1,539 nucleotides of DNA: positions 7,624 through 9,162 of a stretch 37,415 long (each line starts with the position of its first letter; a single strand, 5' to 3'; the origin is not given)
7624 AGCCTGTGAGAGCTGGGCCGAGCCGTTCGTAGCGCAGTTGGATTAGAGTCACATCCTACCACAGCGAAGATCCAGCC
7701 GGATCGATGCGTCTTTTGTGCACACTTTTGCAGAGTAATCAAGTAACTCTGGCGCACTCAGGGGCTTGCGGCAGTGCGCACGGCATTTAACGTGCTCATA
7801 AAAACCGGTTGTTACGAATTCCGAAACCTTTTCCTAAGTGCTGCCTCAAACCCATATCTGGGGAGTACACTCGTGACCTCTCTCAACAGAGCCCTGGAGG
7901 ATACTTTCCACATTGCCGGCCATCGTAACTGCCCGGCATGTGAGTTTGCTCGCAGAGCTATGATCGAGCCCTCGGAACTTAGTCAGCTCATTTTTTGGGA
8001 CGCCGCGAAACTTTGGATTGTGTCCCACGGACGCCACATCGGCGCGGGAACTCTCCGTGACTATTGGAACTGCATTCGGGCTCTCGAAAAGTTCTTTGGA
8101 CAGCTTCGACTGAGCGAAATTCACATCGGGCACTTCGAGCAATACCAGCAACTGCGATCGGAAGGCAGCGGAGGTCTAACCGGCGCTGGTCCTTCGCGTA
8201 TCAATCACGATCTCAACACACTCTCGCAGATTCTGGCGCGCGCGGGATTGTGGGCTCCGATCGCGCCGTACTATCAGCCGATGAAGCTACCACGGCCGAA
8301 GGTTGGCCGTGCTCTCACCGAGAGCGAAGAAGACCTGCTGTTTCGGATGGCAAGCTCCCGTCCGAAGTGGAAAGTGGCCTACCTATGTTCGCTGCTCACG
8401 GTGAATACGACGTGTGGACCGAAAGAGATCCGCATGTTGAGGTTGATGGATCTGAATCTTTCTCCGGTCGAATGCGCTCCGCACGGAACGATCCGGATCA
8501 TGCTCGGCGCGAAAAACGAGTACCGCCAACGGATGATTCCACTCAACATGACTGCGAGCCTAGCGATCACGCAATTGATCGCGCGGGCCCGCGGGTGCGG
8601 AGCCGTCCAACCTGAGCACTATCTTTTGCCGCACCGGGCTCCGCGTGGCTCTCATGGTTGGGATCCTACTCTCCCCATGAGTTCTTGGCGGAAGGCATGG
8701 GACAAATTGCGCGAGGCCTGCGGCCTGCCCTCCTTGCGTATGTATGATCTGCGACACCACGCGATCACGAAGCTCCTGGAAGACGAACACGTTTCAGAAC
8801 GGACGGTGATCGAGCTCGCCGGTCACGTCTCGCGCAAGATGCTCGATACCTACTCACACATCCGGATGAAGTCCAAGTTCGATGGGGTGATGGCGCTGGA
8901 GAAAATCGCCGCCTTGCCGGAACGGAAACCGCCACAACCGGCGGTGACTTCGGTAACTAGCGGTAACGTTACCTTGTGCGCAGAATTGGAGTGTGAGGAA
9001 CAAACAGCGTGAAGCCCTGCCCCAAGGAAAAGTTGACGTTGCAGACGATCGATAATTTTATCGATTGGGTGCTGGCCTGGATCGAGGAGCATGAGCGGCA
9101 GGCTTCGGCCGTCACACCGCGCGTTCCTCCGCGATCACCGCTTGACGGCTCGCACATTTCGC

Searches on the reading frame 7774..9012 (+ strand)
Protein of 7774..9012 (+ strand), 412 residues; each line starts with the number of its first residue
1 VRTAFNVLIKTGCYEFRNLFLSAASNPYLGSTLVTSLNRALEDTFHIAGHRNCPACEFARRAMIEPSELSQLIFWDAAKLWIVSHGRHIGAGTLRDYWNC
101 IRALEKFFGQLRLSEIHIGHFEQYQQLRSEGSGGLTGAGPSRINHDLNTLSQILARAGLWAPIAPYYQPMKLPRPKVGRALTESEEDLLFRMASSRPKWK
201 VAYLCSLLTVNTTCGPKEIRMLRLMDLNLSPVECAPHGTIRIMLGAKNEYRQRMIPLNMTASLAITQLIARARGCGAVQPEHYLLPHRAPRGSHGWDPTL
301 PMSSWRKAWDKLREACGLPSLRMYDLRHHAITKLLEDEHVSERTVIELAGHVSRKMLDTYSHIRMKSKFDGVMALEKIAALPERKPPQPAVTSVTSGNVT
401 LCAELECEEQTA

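Call 36: search_protein_families(library=phrogs, proteins=[window:7774-9012:+], max_evalue=0.001)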
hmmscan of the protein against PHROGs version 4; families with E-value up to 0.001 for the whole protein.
window:7774-9012:+ (412 aa): 2 families
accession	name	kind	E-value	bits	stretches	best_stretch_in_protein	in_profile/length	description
phrog_1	-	integration and excision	4.1e-29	103.3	1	68-383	160-455/611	integrase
phrog_216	-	integration and excision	5.8e-13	49.6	1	177-379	52-240/301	integrase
